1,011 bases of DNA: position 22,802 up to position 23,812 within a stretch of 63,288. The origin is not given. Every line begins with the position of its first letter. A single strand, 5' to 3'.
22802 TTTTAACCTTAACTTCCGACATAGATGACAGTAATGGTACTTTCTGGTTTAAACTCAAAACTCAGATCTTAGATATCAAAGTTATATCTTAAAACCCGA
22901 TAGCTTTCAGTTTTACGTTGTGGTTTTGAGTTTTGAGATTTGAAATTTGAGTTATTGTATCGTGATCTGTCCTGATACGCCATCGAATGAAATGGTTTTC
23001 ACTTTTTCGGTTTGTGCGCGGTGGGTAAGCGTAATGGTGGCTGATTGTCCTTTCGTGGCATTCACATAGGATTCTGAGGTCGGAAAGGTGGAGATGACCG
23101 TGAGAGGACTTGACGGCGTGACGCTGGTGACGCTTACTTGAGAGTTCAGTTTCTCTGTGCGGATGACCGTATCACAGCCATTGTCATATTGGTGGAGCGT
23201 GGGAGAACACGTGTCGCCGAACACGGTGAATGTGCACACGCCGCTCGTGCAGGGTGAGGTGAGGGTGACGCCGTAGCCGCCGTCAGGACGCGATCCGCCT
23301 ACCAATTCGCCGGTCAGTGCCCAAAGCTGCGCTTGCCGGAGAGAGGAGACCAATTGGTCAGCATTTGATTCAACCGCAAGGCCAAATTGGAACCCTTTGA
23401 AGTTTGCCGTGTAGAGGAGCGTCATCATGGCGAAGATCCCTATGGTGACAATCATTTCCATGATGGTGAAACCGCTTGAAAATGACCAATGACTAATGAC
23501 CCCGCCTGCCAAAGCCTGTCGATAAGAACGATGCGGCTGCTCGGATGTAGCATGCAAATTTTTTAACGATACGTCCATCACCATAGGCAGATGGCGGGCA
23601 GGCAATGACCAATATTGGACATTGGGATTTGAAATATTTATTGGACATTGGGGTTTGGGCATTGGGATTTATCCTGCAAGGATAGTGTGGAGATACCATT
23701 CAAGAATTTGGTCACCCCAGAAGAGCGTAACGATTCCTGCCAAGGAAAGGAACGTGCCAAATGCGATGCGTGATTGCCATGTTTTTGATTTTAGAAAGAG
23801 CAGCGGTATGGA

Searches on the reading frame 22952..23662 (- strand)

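Call 48: search_protein_families(library=pfam, proteins=[window:22952-23662:-], max_evalue=0.001)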
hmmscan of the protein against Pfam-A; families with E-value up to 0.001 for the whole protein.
window:22952-23662:- (236 aa): 1 family
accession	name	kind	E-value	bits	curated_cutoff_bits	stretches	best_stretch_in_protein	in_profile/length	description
PF07963.17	N_methyl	-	0.001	19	21.2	0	62-82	4-24/27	Prokaryotic N-terminal methylation motif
